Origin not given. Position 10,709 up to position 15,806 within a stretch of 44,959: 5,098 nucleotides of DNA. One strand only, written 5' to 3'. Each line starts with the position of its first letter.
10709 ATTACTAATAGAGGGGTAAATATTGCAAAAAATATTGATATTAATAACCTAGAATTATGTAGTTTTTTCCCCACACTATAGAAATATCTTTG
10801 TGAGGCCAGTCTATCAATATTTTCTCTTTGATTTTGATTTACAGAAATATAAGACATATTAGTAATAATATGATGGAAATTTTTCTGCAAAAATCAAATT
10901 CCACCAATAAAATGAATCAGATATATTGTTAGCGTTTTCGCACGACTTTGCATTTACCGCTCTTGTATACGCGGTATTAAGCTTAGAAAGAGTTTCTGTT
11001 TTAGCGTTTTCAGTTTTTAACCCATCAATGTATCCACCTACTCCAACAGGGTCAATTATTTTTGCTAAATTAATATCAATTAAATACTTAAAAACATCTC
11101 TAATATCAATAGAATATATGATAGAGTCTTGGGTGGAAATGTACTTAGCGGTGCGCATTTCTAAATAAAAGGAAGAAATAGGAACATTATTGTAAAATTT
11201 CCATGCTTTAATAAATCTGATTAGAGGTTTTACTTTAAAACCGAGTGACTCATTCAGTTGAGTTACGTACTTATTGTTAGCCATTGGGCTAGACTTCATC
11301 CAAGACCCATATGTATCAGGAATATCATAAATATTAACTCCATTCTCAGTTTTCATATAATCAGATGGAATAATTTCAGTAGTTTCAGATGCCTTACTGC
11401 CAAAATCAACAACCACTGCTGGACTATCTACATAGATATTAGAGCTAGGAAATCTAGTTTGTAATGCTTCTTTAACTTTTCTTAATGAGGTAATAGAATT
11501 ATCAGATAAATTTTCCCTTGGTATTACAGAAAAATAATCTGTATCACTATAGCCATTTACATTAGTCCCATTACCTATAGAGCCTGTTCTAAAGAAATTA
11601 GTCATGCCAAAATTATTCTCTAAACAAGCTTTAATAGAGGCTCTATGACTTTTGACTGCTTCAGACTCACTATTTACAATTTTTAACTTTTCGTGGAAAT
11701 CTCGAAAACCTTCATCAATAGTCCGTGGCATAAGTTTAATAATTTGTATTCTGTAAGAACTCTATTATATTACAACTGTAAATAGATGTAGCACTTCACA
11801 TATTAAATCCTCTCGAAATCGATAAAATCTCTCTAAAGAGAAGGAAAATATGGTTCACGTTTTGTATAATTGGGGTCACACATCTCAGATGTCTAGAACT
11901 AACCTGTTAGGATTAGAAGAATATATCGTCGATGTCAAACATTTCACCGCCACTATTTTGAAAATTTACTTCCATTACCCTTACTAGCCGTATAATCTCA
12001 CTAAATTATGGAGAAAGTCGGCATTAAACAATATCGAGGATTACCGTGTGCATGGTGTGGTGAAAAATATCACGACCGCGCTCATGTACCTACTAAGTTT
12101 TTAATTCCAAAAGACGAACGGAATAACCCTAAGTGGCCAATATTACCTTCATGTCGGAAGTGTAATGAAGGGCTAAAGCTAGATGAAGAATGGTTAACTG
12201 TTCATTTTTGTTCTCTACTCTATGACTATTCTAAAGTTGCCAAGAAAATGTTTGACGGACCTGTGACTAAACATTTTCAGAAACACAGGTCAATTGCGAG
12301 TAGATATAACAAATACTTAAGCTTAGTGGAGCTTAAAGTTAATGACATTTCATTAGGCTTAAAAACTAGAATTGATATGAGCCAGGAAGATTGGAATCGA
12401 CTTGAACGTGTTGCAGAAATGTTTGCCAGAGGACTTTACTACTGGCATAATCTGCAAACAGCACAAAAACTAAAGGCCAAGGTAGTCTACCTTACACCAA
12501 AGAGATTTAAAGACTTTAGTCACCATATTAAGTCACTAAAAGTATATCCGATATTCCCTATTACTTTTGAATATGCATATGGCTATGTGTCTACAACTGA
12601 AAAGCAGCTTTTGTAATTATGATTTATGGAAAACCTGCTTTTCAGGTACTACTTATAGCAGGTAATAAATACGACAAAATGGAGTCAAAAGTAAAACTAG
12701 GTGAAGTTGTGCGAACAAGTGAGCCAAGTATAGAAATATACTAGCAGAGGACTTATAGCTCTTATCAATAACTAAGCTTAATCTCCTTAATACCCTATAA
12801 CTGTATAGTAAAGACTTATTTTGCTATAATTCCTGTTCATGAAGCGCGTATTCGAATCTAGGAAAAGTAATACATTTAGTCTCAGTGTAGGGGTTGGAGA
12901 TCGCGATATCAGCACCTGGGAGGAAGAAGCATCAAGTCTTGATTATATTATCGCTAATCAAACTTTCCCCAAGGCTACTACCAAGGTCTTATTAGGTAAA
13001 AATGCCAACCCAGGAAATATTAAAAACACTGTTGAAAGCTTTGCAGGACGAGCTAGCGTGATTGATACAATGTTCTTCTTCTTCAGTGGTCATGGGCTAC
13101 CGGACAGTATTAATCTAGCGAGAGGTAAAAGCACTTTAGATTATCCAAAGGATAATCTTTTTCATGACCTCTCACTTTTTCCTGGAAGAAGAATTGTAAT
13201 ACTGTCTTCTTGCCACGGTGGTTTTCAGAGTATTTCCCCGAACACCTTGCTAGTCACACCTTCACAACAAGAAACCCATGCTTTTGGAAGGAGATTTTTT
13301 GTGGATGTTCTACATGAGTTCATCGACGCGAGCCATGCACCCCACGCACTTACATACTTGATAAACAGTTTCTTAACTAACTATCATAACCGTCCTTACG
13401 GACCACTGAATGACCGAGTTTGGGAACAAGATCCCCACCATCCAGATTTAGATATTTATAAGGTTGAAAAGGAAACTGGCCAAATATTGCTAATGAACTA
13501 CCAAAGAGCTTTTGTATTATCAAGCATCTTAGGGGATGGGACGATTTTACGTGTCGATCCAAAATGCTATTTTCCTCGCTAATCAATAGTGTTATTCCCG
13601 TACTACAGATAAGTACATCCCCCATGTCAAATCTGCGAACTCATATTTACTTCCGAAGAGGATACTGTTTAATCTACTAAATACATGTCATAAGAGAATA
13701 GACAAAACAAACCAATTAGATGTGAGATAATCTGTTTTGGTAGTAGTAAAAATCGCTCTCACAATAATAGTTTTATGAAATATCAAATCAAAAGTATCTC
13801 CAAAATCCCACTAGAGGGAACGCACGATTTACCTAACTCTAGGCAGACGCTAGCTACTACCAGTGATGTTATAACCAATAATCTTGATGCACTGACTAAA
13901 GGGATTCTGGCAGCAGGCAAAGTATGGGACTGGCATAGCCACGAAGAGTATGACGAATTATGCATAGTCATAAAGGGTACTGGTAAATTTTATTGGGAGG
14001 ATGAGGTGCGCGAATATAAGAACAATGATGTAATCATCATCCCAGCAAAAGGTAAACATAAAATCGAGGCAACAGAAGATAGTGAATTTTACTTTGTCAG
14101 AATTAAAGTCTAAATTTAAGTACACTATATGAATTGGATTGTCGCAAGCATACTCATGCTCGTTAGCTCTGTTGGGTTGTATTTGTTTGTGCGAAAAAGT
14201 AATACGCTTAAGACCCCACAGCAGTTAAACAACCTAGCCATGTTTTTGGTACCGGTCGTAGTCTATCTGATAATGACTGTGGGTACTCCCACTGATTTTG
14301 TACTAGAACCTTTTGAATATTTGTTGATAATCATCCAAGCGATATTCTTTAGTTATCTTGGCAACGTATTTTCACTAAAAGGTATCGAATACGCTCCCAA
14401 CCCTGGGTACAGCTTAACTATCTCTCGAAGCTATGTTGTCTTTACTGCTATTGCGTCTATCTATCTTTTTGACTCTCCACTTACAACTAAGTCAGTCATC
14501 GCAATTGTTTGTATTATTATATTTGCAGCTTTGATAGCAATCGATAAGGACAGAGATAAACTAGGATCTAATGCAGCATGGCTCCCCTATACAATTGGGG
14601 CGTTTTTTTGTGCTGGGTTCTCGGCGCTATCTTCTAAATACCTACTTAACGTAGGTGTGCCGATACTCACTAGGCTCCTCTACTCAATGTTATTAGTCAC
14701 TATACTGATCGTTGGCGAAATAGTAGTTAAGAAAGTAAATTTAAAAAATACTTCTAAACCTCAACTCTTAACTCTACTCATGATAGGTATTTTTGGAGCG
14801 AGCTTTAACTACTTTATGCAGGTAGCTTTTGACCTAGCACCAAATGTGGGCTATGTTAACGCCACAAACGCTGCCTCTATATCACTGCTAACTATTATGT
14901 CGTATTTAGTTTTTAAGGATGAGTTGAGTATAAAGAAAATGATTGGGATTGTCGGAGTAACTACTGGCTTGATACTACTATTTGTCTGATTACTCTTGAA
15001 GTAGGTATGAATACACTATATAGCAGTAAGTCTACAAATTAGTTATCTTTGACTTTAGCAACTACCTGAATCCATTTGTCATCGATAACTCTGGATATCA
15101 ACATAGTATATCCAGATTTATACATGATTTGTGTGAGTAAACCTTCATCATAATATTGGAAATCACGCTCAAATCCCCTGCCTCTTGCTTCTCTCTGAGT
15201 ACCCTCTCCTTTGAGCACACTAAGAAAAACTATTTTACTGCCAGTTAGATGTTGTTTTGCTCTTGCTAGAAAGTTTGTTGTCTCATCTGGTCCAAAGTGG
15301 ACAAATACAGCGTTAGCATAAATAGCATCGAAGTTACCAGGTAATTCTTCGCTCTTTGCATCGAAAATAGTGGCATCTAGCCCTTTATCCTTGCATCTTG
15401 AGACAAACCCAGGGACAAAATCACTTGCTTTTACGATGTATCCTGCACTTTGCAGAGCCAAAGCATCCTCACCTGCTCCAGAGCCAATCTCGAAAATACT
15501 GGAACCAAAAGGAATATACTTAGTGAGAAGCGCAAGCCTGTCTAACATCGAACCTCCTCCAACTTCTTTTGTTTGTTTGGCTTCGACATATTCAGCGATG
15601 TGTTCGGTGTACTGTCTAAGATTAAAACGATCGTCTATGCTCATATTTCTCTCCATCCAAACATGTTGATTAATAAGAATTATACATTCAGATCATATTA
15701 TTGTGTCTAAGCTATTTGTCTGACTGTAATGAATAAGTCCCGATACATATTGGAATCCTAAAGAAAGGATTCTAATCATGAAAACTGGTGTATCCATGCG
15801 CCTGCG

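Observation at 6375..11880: Minimal integrating, rolling-circle-replicating element carrying CBASS, inserted in tRNA-Glu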

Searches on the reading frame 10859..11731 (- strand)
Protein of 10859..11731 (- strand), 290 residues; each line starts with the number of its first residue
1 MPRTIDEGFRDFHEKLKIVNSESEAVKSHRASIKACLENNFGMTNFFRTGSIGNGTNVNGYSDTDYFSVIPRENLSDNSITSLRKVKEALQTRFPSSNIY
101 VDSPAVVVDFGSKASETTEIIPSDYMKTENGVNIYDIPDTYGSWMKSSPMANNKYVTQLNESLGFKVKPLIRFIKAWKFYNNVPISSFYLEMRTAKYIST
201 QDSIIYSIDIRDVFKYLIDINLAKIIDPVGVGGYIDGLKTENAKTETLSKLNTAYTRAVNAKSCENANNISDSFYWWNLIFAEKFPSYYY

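Call 7: search_protein_families(library=pfam, proteins=[window:10859-11731:-], max_evalue=0.01)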
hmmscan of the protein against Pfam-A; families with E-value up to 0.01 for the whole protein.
window:10859-11731:- (290 aa): 2 families
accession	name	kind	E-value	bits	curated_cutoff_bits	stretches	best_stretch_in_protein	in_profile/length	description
PF18144.7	SMODS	-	2.7e-13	50.9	26.5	1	5-160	3-164/164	Second Messenger Oligonucleotide or Dinucleotide Synthetase domain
PF22600.2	MTPAP-like_central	-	0.0066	17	27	0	6-92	2-89/139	Poly(A) RNA polymerase, mitochondrial-like, central palm domain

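Call 8: search_protein_families(library=padloc, proteins=[window:10859-11731:-], max_evalue=0.01)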
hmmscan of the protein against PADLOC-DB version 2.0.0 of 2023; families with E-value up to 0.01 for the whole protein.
window:10859-11731:- (290 aa): 28 families (the best 25 are shown)
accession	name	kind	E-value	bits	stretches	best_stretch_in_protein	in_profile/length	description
PDLC00776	Cyclase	-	1.2e-111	370.7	1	1-289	1-287/287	oligonucleotide-cyclase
PDLC00823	Cyclase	-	1.4e-48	164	1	1-288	1-284/285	oligonucleotide-cyclase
PDLC00809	Cyclase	-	1.7e-33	114.5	1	4-287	3-294/295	oligonucleotide-cyclase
PDLC00786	Cyclase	-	7.1e-31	105.7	1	5-287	3-293/293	oligonucleotide-cyclase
PDLC00796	Cyclase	-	1.8e-28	98.1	1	5-287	3-286/432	oligonucleotide-cyclase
PDLC00802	Cyclase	-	2.4e-27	94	1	78-288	117-331/332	oligonucleotide-cyclase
PDLC00814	Cyclase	-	5.1e-27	93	1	5-287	5-292/295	oligonucleotide-cyclase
PDLC00805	Cyclase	-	8e-22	76.1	1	5-268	25-296/314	oligonucleotide-cyclase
PDLC00769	Cyclase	-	7.7e-21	72.7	1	10-244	8-237/261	oligonucleotide-cyclase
PDLC00792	Cyclase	-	2.5e-20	70.9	1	5-218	3-227/236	oligonucleotide-cyclase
PDLC00803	Cyclase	-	1.3e-14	52.5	1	20-254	18-242/253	oligonucleotide-cyclase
PDLC00779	Cyclase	-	5.6e-13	46.9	1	10-267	14-279/345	oligonucleotide-cyclase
PDLC00790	Cyclase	-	5.7e-13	46.9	1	13-184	42-213/310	oligonucleotide-cyclase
PDLC00818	Cyclase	-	1.6e-12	45.6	1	143-287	156-294/322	oligonucleotide-cyclase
PDLC00820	Cyclase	-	8.9e-12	42.9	1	12-287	10-277/324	oligonucleotide-cyclase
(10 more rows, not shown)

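Call 114: search_dna_similar(query=window:10859-11731:-, collection=plasmids, mode=protein, max_evalue=1e-10, max_rows=8)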
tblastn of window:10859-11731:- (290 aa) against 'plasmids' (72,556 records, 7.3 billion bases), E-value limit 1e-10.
Records with a match: 39; places in all: 40; records where one place covers at least 80% of the query: 33.
Best place of each record, by identity: <60% 39.
By first word of the organism name: Rhizobium 4; Streptomyces 3; Latilactobacillus 3; Klebsiella 3; Arthrobacter 2; Rhodococcus 2; Nostoc 2; Bacillus 2; Methylomonas 1; Macrococcoides 1; and 16 more.
By predicted mobility (MOB-suite, as given by PLSDB): conjugative 15; non-mobilizable 13; mobilizable 11.
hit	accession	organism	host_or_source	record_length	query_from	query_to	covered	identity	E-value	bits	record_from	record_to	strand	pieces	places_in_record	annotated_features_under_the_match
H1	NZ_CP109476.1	Streptomyces sp. NBC_01455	-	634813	1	289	100%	37.7%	4e-52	190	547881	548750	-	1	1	nucleotidyltransferase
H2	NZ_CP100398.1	Streptomyces rimosus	pure culture,mutant of Streptomyces ...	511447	1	286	99%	37.0%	3e-48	179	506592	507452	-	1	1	nucleotidyltransferase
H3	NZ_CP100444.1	Streptomyces rimosus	pure culture,OTC cluster deletion ...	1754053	1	286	99%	37.0%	3e-48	179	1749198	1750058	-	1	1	record has no annotation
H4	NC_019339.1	Arthrobacter sp. J3.49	heavy aromatic hydrocarbon contaminated ...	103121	20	281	90%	36.3%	1e-41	159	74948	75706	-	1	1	nucleotidyltransferase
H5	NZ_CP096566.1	Rhodococcus qingshengii JCM 15477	sandy loam,soil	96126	28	281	88%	36.6%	3e-38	150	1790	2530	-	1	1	hypothetical protein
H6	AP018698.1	Arthrobacter sp. MN05-02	-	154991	29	281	87%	36.0%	8e-43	163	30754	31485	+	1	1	hypothetical protein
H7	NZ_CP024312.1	Rhizobium sp. NXC24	Phaseolus vulgaris,cell culture,plant ...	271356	1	288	99%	26.8%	5e-17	88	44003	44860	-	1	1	CBASS oligonucleotide cyclase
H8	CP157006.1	Methylomonas sp. AM2-LC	-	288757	4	287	98%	27.2%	2e-13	77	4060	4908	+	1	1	record has no annotation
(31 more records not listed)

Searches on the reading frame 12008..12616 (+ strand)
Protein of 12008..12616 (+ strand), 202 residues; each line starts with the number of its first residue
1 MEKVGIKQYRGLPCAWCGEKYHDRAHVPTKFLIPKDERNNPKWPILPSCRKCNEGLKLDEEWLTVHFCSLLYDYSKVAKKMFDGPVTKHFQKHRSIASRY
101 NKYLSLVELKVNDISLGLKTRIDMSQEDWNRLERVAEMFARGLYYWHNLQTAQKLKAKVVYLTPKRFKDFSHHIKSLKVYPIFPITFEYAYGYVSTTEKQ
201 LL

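Call 10: search_protein_families(library=pfam, proteins=[window:12008-12616:+], max_evalue=0.01)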
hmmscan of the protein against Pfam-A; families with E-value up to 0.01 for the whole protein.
window:12008-12616:+ (202 aa): 0 families

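Call 11: search_protein_families(library=phrogs, proteins=[window:12008-12616:+], max_evalue=0.01)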
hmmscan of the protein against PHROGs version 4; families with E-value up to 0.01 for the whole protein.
window:12008-12616:+ (202 aa): 0 families

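Call 15: find_encoding_contigs(protein=window:12008-12616:+, flank=10000, max_places=10)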
Protein window:12008-12616:+ (202 aa): 1 contig read that carries it; 1 place shown.
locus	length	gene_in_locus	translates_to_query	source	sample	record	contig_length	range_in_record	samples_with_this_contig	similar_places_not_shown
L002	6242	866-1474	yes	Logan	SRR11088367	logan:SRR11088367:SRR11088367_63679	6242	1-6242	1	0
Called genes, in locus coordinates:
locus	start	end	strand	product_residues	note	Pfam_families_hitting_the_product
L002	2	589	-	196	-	?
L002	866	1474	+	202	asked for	-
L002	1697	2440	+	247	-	-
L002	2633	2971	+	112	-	PF02311:AraC_binding (weak), PF07883:Cupin_2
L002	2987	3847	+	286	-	PF16913:PUNUT (weak), PF00892:EamA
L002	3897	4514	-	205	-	PF13489:Methyltransf_23 (weak), PF08241:Methyltransf_11 (weak), PF13649:Methyltransf_25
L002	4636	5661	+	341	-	PF00665:rve, PF13683:rve_3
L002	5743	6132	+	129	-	-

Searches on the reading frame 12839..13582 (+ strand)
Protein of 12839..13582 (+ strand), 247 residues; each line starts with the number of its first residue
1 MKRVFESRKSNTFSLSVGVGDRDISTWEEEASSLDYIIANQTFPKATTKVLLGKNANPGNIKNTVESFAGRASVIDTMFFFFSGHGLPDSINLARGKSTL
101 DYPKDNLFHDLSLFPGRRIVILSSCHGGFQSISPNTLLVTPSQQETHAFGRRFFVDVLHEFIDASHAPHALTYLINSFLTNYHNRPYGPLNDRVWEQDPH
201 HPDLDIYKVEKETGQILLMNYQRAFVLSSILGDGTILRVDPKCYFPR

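Call 10: search_protein_families(library=pfam, proteins=[window:12839-13582:+], max_evalue=0.01)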
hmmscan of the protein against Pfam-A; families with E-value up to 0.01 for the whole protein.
window:12839-13582:+ (247 aa): 1 family
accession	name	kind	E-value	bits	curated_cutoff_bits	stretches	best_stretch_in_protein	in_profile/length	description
PF00656.27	Peptidase_C14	-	0.0014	18.8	21.4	1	41-138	31-137/233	Caspase domain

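Call 11: search_protein_families(library=phrogs, proteins=[window:12839-13582:+], max_evalue=0.01)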
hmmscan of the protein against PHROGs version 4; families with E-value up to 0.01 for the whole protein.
window:12839-13582:+ (247 aa): 0 families

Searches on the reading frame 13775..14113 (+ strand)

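Call 10: search_protein_families(library=pfam, proteins=[window:13775-14113:+], max_evalue=0.01)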
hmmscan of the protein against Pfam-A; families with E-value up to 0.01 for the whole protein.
window:13775-14113:+ (112 aa): 5 families
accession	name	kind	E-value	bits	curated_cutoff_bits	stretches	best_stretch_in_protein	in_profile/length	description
PF07883.17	Cupin_2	-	6.3e-10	39.1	27.2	1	46-108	6-67/70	Cupin domain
PF02311.25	AraC_binding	-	1.1e-05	25.6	21.1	1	52-106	17-70/135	AraC-like ligand binding domain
PF06249.18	EutQ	-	0.00014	22.1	21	1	19-108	56-144/152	Ethanolamine utilisation protein EutQ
PF03079.20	ARD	-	0.0036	17.9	27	1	54-110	88-148/157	ARD/ARD' family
PF05899.18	Cupin_3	-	0.0077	16.3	23.5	0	53-106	19-69/74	EutQ-like cupin domain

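Call 11: search_protein_families(library=phrogs, proteins=[window:13775-14113:+], max_evalue=0.01)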
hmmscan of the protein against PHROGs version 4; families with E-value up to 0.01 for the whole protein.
window:13775-14113:+ (112 aa): 3 families
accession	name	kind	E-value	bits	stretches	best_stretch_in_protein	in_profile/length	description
phrog_31723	-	unknown function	0.00036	21.6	1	43-110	42-110/123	-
phrog_29157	-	unknown function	0.0016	19.1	1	38-104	134-199/208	-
phrog_33476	-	unknown function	0.004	17.9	1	45-105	91-151/166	-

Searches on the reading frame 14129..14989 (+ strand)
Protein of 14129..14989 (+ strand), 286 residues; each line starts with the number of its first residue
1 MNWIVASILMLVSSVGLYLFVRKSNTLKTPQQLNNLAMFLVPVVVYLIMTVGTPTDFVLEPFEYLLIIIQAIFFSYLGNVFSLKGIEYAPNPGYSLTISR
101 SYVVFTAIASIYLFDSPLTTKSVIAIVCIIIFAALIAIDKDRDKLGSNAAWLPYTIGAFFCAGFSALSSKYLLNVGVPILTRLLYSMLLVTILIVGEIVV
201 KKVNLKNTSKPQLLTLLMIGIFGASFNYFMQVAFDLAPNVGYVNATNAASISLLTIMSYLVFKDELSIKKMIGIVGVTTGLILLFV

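Call 10: search_protein_families(library=pfam, proteins=[window:14129-14989:+], max_evalue=0.01)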
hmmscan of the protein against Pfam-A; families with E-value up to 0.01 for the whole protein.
window:14129-14989:+ (286 aa): 3 families
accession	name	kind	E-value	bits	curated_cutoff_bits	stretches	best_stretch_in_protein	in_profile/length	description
PF00892.27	EamA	-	1.8e-13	51.4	28.2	2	151-285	3-134/135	EamA-like transporter family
PF16913.11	PUNUT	-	9.8e-06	25.5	30.6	1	40-169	47-176/321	Purine nucleobase transmembrane transport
PF00893.25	Multi_Drug_Res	-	0.0015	19.4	23.7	1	188-275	4-91/93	Small Multidrug Resistance protein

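Call 11: search_protein_families(library=phrogs, proteins=[window:14129-14989:+], max_evalue=0.01)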
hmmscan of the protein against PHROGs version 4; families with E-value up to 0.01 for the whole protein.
window:14129-14989:+ (286 aa): 0 families

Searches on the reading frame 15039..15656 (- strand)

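Call 10: search_protein_families(library=pfam, proteins=[window:15039-15656:-], max_evalue=0.01)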
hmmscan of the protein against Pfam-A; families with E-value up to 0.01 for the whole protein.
window:15039-15656:- (205 aa): 4 families
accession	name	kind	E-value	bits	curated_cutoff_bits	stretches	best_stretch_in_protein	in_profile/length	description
PF13649.12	Methyltransf_25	-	1e-07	32.9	27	1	54-137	1-93/97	Methyltransferase domain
PF08241.18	Methyltransf_11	-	1.4e-06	29.3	21.2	1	56-138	2-88/95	Methyltransferase domain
PF13489.12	Methyltransf_23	-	1.7e-05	25.1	27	1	37-185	9-161/164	Methyltransferase domain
PF08242.18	Methyltransf_12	-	8e-05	23.7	30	1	56-138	2-93/98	Methyltransferase domain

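Call 11: search_protein_families(library=phrogs, proteins=[window:15039-15656:-], max_evalue=0.01)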
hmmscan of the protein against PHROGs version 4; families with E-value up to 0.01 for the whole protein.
window:15039-15656:- (205 aa): 2 families
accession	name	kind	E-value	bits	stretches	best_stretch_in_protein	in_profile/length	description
phrog_9906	-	unknown function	0.0049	17.3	1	47-137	103-198/272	-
phrog_22502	-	other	0.0061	17.3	1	14-125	31-154/276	methyltransferase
